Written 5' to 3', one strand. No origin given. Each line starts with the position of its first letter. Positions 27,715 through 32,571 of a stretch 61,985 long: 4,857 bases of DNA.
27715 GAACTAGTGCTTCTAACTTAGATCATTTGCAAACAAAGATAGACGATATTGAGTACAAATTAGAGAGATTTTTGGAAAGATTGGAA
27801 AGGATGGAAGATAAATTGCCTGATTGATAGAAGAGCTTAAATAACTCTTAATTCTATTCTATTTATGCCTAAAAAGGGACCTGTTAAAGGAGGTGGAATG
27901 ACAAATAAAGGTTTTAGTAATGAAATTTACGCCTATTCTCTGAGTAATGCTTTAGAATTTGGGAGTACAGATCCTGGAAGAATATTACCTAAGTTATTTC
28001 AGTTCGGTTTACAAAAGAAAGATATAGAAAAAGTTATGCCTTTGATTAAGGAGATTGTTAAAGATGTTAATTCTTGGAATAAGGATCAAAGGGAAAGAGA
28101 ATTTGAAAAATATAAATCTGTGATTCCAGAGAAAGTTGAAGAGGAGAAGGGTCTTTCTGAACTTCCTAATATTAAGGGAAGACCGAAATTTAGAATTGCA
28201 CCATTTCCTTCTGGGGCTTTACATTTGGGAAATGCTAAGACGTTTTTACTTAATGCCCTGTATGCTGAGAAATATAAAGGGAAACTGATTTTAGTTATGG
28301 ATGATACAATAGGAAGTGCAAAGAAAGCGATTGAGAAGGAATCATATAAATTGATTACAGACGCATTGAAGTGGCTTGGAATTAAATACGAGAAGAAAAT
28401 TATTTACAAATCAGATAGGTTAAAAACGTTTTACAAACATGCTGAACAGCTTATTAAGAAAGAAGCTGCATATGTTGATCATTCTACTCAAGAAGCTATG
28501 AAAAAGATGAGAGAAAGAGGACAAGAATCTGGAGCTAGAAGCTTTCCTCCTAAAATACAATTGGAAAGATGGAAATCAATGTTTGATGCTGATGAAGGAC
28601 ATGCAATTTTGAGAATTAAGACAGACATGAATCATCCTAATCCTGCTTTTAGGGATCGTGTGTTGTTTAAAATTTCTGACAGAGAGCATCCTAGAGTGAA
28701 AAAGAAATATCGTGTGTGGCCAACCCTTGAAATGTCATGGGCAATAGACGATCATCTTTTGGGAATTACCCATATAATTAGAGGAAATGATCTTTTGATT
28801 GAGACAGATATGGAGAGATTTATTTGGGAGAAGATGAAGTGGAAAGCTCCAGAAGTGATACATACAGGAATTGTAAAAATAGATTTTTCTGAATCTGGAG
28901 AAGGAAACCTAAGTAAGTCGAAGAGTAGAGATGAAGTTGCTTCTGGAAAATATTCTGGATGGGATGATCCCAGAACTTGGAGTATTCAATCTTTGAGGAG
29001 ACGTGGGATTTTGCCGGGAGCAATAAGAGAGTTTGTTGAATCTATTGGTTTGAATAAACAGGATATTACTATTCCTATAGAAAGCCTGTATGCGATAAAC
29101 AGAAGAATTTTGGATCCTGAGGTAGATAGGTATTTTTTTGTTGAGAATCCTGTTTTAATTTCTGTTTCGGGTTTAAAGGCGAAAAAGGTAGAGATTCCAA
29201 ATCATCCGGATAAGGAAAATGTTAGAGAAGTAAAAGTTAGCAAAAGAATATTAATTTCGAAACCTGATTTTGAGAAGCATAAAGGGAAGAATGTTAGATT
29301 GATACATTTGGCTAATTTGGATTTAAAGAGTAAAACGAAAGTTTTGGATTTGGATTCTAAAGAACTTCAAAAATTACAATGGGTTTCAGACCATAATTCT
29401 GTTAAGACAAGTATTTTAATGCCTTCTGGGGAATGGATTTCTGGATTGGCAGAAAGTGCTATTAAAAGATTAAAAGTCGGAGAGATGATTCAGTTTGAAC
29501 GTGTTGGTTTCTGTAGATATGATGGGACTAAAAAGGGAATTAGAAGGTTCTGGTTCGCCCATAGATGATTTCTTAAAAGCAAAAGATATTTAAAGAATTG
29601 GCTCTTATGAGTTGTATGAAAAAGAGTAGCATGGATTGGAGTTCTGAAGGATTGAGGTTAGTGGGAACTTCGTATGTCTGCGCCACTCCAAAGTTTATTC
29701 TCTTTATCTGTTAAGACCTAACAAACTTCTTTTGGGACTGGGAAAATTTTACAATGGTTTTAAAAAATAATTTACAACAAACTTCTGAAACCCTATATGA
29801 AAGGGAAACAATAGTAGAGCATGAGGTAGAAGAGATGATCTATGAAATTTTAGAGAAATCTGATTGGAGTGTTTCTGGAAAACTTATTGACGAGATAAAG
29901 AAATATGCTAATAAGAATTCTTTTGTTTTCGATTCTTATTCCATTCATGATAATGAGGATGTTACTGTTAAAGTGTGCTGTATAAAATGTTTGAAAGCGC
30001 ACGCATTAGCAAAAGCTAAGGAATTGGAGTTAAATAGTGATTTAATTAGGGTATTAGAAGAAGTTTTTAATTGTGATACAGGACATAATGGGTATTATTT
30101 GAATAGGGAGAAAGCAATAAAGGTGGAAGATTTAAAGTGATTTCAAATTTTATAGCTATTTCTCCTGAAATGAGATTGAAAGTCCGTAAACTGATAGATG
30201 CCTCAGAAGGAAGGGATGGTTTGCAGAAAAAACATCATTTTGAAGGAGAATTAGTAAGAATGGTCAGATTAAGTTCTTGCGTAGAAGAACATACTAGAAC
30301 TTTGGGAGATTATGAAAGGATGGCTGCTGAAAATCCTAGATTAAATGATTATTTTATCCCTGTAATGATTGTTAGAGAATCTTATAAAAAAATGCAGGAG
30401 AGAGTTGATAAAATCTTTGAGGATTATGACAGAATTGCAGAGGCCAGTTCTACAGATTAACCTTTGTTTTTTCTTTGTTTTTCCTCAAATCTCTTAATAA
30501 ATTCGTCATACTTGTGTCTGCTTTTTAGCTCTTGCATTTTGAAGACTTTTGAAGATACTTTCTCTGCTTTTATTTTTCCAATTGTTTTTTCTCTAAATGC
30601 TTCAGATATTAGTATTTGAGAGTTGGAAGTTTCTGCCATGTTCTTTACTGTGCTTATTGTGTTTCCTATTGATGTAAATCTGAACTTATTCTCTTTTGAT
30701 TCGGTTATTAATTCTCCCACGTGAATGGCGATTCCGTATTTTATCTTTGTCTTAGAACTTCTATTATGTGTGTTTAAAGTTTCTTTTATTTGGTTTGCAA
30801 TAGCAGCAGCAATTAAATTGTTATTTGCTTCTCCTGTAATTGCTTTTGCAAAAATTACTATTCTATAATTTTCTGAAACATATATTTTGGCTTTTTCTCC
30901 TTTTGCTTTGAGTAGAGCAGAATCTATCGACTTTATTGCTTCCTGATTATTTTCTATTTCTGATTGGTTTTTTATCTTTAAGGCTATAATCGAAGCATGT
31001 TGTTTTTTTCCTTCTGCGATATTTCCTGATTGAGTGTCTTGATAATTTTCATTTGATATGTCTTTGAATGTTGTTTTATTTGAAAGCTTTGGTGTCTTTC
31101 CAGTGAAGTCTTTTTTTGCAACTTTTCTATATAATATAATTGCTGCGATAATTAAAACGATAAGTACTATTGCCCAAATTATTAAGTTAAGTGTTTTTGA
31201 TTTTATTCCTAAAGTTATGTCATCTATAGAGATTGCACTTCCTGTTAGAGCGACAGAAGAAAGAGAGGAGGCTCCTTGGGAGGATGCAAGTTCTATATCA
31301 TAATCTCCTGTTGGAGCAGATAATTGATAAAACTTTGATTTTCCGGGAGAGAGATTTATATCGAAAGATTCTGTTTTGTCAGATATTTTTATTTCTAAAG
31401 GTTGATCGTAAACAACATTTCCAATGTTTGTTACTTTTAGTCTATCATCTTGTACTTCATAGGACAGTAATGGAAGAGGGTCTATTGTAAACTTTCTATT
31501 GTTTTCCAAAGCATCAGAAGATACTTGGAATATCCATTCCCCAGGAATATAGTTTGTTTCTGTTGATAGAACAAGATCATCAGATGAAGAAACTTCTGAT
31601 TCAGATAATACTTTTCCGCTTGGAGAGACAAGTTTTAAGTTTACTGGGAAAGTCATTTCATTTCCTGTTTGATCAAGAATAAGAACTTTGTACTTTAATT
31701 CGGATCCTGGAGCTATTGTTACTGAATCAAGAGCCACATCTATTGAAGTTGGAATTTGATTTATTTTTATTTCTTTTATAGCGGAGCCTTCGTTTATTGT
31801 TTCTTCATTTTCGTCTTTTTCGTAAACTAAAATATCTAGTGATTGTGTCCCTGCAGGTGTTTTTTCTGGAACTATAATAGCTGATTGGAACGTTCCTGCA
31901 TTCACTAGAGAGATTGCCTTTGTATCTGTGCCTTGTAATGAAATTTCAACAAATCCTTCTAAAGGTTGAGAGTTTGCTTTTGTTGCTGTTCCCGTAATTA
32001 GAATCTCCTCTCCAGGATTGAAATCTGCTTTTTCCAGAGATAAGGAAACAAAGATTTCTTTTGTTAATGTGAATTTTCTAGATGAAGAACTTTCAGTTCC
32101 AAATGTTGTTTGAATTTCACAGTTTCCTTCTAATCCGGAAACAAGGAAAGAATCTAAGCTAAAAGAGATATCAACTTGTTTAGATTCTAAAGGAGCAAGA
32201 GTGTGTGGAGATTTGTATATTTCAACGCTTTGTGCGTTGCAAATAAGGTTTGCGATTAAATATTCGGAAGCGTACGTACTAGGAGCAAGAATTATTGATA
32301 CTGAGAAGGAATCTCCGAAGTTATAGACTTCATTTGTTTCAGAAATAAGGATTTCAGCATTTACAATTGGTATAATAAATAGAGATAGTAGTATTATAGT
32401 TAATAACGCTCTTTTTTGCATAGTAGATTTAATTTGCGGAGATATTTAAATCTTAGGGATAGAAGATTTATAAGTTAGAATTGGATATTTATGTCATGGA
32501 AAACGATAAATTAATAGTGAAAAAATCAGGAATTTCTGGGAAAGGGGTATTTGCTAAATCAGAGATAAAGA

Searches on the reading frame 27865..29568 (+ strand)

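Call 101: search_protein_families(library=pfam, proteins=[window:27865-29568:+], max_evalue=0.00001)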
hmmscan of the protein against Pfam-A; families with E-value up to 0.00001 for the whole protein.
window:27865-29568:+ (567 aa): 3 families
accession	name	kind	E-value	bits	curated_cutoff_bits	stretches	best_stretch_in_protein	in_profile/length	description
PF00749.27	tRNA-synt_1c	-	2.3e-65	221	23.4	1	109-417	4-313/314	tRNA synthetases class I (E and Q), catalytic domain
PF03950.23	tRNA-synt_1c_C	-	3.3e-14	53.3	23.9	1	421-490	2-76/91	tRNA synthetases class I (E and Q), anti-codon binding domain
PF20974.2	tRNA-synt_1c_C2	-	7.4e-09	36.6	23.9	1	503-553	1-69/69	tRNA synthetases class I (E and Q), anti-codon binding domain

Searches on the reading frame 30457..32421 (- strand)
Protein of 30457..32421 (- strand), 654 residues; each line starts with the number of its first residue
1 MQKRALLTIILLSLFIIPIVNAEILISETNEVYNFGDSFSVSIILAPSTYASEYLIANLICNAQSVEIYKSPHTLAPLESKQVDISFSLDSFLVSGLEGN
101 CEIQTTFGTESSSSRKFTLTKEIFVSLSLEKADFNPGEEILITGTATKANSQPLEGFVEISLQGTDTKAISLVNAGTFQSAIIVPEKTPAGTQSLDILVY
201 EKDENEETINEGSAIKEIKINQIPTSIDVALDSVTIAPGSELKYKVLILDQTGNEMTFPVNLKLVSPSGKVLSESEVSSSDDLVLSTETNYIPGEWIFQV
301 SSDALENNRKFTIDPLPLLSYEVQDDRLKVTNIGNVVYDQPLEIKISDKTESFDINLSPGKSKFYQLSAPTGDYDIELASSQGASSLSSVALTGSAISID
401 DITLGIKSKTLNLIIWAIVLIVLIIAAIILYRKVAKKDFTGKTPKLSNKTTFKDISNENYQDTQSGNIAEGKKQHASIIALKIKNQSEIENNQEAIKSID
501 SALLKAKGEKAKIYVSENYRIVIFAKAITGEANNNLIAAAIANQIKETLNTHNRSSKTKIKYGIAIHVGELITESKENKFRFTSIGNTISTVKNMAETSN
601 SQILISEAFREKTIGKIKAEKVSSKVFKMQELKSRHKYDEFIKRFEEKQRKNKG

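Call 101: search_protein_families(library=pfam, proteins=[window:30457-32421:-], max_evalue=0.00001)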
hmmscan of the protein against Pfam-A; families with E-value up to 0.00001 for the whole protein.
window:30457-32421:- (654 aa): 1 family
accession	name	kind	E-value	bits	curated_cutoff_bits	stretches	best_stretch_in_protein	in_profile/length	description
PF01835.25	MG2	-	1.1e-07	32.6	32.8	0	238-302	13-82/96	MG2 domain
